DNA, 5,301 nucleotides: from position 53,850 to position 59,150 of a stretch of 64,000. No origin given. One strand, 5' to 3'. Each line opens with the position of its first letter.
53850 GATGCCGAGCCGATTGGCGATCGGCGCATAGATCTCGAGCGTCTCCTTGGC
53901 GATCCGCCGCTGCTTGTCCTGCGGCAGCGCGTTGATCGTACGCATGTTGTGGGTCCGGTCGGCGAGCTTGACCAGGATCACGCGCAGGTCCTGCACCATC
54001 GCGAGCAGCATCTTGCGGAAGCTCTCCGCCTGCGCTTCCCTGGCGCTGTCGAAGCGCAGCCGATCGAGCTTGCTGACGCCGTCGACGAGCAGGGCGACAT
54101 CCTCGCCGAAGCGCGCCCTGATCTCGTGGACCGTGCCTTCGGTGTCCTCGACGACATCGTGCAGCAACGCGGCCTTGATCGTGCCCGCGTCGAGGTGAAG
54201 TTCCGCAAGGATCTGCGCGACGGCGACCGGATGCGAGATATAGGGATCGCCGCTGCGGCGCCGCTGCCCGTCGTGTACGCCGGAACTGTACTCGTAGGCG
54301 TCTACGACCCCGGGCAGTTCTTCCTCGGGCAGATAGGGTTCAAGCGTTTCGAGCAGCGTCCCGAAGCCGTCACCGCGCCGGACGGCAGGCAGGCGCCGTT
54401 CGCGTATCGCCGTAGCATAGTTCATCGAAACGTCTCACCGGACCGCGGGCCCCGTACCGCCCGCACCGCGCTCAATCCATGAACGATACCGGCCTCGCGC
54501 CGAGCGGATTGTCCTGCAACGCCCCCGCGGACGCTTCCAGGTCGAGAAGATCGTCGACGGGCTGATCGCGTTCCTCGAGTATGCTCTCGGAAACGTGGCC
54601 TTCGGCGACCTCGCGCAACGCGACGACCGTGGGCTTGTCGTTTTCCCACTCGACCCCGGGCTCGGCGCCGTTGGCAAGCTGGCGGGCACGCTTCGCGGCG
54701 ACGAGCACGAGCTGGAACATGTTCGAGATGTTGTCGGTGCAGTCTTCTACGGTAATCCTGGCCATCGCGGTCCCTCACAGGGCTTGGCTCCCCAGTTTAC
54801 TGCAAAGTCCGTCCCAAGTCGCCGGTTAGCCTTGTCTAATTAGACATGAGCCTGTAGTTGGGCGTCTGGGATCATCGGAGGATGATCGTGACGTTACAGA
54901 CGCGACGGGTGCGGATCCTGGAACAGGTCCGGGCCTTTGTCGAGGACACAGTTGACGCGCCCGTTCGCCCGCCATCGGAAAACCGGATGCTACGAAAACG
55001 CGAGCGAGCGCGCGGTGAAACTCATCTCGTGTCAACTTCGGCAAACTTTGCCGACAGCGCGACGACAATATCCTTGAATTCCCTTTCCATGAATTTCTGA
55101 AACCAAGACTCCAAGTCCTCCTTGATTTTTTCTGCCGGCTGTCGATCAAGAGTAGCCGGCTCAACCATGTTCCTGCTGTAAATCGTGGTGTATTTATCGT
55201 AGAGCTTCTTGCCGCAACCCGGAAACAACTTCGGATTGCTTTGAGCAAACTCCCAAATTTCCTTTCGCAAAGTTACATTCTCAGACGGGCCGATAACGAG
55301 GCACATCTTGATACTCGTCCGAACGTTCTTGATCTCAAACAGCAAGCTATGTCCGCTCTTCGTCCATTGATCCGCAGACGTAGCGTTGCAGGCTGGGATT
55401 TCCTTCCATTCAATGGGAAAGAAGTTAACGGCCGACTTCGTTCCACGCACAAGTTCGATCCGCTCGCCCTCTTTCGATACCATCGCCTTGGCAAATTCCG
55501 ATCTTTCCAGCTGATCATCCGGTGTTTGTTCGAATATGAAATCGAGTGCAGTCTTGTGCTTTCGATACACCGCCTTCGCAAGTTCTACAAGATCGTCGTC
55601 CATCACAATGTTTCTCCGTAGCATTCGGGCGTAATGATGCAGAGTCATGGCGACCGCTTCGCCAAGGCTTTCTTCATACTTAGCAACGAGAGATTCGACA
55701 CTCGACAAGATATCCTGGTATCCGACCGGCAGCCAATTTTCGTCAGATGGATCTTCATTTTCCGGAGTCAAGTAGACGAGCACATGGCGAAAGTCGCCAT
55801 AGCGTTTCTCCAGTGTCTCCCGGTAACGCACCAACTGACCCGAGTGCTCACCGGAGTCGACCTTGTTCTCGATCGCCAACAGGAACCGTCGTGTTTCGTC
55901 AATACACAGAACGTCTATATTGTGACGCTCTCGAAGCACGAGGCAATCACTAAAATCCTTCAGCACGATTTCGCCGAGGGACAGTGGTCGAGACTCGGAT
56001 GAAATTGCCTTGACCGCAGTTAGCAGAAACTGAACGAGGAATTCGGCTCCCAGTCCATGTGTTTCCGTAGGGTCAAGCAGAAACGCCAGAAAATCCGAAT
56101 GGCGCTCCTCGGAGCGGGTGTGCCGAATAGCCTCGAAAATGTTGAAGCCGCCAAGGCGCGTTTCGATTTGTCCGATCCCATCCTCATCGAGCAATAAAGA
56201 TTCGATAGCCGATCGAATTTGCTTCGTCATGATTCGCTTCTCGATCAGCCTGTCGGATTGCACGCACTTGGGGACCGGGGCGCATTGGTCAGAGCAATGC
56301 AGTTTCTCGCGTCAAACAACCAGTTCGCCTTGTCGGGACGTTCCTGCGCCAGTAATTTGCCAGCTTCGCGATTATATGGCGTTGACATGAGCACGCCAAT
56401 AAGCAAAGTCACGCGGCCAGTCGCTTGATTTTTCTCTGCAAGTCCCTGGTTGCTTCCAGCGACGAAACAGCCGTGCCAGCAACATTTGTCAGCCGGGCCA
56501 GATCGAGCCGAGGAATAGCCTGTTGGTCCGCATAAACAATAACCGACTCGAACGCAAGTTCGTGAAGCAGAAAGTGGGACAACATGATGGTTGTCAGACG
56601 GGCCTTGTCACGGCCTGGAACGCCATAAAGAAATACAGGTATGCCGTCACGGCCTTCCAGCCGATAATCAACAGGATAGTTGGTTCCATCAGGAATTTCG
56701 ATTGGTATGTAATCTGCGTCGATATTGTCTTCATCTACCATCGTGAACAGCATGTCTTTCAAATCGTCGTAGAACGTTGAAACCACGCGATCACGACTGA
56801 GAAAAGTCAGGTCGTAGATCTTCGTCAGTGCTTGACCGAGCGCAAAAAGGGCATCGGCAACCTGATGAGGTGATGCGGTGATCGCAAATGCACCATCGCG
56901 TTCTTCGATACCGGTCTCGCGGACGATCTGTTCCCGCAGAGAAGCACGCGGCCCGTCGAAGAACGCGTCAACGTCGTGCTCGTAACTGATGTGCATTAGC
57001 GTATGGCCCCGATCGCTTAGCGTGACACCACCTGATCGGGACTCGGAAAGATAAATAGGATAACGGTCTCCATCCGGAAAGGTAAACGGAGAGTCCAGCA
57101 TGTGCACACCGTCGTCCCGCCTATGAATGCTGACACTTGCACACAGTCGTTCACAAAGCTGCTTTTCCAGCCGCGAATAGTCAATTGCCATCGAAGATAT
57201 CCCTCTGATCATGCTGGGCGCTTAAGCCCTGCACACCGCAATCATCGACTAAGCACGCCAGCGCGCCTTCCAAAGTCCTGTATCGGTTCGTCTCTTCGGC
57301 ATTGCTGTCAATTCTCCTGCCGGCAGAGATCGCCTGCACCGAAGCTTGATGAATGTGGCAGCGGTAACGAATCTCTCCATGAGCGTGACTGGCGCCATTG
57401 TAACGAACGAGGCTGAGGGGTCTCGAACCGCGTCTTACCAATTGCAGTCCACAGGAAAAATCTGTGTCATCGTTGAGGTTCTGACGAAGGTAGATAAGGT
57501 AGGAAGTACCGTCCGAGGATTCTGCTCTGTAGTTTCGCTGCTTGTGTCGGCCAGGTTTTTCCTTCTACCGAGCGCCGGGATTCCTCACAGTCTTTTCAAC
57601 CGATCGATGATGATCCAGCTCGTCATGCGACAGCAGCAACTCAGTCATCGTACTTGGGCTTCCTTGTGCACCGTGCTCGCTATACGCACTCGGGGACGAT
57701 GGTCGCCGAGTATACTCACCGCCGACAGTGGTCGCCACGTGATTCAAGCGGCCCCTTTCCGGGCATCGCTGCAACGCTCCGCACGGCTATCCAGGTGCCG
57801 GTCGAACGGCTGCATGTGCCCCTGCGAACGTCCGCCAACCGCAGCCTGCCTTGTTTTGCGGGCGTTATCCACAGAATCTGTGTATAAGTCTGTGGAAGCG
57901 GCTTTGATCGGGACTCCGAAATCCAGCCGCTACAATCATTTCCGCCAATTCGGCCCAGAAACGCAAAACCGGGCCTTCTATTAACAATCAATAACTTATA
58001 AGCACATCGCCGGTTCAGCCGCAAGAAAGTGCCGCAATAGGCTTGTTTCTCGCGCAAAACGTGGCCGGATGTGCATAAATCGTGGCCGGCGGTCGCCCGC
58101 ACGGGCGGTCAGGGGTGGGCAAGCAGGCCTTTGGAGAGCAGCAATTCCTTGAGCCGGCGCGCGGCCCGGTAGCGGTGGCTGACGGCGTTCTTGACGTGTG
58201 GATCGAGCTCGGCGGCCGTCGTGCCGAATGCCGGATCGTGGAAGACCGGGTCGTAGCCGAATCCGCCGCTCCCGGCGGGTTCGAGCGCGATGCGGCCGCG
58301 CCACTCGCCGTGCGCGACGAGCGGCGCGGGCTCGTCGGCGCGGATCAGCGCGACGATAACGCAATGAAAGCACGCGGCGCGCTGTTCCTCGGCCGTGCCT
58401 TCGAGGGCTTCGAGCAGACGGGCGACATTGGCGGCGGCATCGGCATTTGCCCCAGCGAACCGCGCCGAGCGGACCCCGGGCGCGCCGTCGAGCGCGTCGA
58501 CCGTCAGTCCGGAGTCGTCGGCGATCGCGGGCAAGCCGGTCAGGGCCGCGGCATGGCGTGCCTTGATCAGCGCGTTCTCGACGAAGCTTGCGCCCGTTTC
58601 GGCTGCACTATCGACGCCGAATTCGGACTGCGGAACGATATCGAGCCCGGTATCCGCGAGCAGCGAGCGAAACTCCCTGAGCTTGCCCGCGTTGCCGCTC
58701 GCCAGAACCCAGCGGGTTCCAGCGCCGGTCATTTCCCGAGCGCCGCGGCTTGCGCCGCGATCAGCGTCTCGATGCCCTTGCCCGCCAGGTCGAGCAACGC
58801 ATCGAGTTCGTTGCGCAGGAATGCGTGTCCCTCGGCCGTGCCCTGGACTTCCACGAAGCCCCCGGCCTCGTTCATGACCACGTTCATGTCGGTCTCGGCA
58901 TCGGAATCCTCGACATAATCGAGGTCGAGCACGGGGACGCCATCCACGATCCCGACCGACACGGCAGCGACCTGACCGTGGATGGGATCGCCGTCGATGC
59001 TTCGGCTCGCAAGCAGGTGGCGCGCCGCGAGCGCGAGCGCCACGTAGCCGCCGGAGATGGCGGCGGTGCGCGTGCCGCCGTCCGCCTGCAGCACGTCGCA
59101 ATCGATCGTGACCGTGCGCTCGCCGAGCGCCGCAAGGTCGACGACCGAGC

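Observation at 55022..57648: Low-GC three-gene cassette (interrupted small ORF, DUF1828/1829-like protein, PDDEXK_4-like nuclease) at a broken core-gene junction: candidate undescribed defence or addiction module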

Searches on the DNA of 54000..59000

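Call 95: search_rna_families(source=window, start=54000, end=59000, threshold=evalue, max_evalue=0.1)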
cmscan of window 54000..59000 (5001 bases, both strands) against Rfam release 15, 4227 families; matches with E-value up to 0.1: 0.
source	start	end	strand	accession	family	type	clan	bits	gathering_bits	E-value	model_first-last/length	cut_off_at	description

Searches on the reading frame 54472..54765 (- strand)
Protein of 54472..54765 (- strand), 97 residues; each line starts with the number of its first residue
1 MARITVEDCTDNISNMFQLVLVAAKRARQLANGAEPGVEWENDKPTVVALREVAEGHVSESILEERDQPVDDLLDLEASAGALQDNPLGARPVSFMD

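Call 58: find_encoding_contigs(protein=window:54472-54765:-, flank=7000, max_places=10)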
Protein window:54472-54765:- (97 aa): 23 contigs read that carry it; 10 places shown.
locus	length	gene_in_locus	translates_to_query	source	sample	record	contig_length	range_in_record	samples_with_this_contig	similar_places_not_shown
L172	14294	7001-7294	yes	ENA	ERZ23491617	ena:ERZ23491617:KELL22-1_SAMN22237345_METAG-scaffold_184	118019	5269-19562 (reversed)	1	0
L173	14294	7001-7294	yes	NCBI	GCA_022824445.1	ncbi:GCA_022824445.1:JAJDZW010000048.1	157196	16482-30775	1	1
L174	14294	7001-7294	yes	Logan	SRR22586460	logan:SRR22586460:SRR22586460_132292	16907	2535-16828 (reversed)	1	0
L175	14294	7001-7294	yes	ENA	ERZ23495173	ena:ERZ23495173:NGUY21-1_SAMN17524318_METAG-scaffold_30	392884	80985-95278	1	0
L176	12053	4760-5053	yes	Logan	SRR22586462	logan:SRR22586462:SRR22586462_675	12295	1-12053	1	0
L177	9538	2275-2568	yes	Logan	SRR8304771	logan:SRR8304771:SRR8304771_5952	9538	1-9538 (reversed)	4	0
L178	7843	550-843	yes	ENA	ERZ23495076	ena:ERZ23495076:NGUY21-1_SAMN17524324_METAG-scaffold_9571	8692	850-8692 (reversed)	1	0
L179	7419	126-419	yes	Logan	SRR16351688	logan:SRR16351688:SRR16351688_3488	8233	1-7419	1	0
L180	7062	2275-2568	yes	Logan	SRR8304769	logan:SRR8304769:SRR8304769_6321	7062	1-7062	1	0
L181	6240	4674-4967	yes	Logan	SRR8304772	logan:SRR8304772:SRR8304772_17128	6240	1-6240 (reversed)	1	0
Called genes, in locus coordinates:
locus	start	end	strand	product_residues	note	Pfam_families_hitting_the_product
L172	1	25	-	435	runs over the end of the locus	PF00285:Citrate_synt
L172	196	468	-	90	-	PF01197:Ribosomal_L31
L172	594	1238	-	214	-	PF00625:Guanylate_kin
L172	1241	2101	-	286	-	PF03755:YicC-like_N, PF08340:YicC-like_C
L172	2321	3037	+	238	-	PF01138:RNase_PH, PF03725:RNase_PH_C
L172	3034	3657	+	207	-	PF01725:Ham1p_like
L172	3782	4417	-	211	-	-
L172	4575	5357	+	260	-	PF08861:DUF1828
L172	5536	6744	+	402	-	PF14281:PDDEXK_4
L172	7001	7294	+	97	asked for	PF01192:RNA_pol_Rpb6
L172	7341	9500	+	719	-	PF13328:HD_4, PF01966:HD, PF04607:RelA_SpoT, PF02824:TGS, PF28438:RelA_RIS, PF01842:ACT, PF13291:ACT_4, PF22629:ACT_AHAS_ss (weak)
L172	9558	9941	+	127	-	PF01042:Ribonuc_L-PSP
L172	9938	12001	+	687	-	PF17191:RecG_wedge, PF01336:tRNA_anti-codon (weak), PF22590:Cas3-like_C_2 (faint), PF00270:DEAD, PF04851:ResIII (weak), PF00271:Helicase_C, PF19833:RecG_dom3_C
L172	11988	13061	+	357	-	PF01040:UbiA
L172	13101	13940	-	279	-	PF18912:DZR_2 (weak), PF00156:Pribosyltran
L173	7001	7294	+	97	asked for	PF01192:RNA_pol_Rpb6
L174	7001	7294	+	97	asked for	PF01192:RNA_pol_Rpb6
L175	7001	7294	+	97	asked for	PF01192:RNA_pol_Rpb6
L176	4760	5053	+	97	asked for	PF01192:RNA_pol_Rpb6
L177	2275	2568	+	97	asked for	PF01192:RNA_pol_Rpb6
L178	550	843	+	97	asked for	PF01192:RNA_pol_Rpb6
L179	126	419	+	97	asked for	PF01192:RNA_pol_Rpb6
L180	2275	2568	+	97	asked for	PF01192:RNA_pol_Rpb6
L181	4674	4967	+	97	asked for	PF01192:RNA_pol_Rpb6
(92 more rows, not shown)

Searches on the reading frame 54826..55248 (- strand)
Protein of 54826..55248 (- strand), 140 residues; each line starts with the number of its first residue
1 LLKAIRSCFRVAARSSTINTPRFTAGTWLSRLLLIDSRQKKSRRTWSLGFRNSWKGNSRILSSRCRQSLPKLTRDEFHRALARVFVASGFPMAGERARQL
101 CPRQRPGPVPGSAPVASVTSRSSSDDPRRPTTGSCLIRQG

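Call 6: search_protein_families(library=pfam, proteins=[window:54826-55248:-], max_evalue=0.1)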
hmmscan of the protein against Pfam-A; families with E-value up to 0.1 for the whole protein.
window:54826-55248:- (140 aa): 0 families

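Call 10: search_protein_families(library=ncbifam, proteins=[window:54826-55248:-], max_evalue=0.1)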
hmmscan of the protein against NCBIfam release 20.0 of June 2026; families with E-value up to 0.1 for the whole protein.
window:54826-55248:- (140 aa): 0 families

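Call 11: search_protein_families(library=phrogs, proteins=[window:54826-55248:-], max_evalue=0.1)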
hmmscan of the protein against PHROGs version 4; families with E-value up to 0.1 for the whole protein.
window:54826-55248:- (140 aa): 1 family
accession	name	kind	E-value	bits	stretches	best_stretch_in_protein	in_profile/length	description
phrog_21893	-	unknown function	0.022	15.9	0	55-67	18-30/66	-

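Call 59: search_protein_families(library=pfam, proteins=[window:54826-55248:-], max_evalue=10)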
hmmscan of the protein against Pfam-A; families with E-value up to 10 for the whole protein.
window:54826-55248:- (140 aa): 1 family
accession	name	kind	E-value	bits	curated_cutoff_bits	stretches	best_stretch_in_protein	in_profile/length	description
PF08553.16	VID27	-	0.14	11.7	22.1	1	22-61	201-240/356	VID27 C-terminal WD40-like domain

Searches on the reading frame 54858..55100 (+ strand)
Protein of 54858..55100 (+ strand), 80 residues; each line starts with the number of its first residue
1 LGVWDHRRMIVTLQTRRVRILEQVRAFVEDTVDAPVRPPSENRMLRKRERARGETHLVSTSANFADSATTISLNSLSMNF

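Call 59: search_protein_families(library=pfam, proteins=[window:54858-55100:+], max_evalue=10)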
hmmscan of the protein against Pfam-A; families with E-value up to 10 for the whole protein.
window:54858-55100:+ (80 aa): 1 family
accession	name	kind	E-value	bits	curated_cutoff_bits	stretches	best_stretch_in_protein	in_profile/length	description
PF19430.4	TBC1D23_C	-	0.14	11.9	26.5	1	8-59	39-87/226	TBC1 domain family member 23 C-terminal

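Call 64: search_dna_similar(query=window:54858-55061:+, collection=plasmids, mode=protein, max_evalue=1, max_rows=8)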
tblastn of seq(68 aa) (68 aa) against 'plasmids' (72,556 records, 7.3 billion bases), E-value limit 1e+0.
No match.
